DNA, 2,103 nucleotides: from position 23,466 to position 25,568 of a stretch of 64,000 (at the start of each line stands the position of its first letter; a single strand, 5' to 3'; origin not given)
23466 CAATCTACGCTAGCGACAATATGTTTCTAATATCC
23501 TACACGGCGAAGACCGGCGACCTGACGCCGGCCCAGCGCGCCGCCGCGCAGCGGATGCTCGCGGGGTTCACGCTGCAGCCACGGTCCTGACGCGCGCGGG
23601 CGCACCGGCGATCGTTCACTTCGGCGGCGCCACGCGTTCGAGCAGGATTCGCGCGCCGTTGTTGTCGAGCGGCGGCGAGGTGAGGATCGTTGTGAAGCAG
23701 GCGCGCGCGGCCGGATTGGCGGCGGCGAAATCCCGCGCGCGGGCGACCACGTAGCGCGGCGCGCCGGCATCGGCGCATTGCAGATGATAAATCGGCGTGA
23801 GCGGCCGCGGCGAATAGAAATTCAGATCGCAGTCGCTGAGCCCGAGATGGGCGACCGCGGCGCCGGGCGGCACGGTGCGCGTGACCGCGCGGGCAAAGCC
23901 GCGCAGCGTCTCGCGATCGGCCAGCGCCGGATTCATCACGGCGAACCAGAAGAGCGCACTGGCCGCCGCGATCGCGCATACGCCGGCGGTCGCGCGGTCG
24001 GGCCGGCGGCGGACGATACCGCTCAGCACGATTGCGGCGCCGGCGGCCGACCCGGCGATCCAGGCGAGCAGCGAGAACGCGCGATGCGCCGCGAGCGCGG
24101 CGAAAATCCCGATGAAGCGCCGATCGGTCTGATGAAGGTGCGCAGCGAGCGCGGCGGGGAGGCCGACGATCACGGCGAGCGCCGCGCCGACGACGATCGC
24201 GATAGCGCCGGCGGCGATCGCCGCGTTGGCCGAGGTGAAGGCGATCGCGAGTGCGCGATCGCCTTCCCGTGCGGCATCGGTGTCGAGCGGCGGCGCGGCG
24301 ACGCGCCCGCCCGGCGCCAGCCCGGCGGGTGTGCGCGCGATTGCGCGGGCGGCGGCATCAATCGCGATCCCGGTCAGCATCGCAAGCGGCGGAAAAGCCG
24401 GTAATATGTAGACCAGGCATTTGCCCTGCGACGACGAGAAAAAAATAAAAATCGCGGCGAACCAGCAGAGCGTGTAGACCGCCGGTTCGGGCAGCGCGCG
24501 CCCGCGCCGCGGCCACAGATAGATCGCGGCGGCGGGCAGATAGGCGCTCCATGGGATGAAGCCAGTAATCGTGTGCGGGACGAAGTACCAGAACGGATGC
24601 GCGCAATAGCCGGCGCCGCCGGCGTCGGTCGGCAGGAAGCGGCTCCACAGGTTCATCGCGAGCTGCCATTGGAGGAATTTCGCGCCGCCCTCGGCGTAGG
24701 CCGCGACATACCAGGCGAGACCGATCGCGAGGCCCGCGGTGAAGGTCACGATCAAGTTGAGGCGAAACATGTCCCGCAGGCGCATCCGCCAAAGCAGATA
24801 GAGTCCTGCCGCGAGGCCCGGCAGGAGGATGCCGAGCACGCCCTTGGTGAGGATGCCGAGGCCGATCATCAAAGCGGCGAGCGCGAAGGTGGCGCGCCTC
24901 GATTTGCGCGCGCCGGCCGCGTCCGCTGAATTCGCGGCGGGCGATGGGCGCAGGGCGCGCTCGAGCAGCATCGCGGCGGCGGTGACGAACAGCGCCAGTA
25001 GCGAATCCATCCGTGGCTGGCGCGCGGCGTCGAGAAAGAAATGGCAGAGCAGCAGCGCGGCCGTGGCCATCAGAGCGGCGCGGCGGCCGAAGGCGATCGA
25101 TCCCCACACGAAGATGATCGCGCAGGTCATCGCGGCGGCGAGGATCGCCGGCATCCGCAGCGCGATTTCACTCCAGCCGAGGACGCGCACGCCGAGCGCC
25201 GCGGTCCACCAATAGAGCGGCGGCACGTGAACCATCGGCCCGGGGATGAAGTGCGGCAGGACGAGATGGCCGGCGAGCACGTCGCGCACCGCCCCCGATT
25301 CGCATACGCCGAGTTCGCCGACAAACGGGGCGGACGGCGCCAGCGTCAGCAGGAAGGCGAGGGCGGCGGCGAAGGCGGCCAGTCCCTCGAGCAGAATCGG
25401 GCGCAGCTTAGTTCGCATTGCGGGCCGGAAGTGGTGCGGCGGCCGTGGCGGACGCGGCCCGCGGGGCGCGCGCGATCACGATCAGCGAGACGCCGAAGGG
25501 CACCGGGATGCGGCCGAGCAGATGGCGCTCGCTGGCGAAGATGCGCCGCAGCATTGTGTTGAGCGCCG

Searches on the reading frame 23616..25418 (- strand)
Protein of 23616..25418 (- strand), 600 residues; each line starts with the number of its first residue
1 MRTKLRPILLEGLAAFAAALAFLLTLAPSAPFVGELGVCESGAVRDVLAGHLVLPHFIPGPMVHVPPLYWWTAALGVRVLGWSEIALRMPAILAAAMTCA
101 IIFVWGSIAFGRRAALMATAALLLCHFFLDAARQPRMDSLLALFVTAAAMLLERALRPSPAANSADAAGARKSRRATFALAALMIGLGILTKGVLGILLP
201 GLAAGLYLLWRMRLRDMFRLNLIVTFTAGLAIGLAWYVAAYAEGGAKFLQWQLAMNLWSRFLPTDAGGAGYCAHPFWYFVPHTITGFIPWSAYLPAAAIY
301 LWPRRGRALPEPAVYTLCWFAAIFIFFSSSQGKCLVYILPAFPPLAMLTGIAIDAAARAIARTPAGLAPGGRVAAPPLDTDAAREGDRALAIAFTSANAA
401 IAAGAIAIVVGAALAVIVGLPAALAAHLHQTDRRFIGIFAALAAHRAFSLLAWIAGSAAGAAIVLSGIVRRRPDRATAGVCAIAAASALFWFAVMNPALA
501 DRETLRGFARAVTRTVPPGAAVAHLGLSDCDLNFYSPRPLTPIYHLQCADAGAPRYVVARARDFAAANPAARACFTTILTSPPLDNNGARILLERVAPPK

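Call 71: search_protein_families(library=pfam, proteins=[window:23616-25418:-], max_evalue=0.00001)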
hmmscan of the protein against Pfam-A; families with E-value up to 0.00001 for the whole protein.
window:23616-25418:- (600 aa): 2 families
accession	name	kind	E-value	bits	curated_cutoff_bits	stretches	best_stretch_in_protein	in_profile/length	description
PF13231.12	PMT_2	-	4.7e-14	53.3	26.1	1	65-231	2-150/160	Dolichyl-phosphate-mannose-protein mannosyltransferase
PF02366.24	PMT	-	9.5e-10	38.9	22.7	1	58-241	53-237/245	Dolichyl-phosphate-mannose-protein mannosyltransferase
